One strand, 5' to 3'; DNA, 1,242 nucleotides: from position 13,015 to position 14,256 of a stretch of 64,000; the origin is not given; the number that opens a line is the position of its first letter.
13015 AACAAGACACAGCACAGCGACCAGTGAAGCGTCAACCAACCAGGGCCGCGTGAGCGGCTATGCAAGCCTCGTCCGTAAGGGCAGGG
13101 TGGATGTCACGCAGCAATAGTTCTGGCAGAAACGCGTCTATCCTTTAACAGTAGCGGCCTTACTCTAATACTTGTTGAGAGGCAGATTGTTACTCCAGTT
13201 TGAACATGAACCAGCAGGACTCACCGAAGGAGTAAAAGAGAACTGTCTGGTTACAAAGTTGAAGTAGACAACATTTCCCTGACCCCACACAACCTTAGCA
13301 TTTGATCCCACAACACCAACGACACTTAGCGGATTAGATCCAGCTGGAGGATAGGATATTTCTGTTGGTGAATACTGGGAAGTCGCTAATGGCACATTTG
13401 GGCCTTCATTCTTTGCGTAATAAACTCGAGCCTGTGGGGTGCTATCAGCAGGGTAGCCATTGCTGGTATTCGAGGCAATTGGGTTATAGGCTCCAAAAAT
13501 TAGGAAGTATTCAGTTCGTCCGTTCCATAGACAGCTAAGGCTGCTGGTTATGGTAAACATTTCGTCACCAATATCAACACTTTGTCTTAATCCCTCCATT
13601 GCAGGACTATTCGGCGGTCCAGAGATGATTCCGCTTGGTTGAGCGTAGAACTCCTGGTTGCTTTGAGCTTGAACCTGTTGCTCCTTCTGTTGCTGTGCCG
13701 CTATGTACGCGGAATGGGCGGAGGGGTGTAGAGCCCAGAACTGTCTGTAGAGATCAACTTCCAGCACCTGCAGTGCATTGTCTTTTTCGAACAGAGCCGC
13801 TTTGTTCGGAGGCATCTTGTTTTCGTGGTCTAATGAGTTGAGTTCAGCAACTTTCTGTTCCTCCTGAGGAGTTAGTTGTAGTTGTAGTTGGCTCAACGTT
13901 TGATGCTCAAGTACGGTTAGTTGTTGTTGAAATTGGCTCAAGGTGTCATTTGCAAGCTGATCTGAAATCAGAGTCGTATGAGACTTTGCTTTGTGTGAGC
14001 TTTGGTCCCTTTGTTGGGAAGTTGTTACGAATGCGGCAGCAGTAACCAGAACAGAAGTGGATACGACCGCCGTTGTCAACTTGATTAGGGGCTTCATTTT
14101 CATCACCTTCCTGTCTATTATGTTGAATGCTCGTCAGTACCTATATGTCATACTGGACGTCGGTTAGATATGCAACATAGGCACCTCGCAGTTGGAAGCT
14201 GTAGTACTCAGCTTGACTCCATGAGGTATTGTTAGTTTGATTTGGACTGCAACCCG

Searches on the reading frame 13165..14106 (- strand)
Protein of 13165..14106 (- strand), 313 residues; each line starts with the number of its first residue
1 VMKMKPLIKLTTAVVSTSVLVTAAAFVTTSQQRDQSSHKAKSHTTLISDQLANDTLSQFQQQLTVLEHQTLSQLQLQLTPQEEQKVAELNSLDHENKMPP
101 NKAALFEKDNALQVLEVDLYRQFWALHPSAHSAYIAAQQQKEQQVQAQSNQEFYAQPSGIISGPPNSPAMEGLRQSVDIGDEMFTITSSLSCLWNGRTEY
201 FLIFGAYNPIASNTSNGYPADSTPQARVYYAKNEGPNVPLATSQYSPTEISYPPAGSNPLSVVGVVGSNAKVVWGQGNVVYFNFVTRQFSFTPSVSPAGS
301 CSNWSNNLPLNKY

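Call 80: search_protein_families(library=pfam, proteins=[window:13165-14106:-], max_evalue=0.001)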
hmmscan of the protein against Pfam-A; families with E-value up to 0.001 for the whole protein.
window:13165-14106:- (313 aa): 0 families
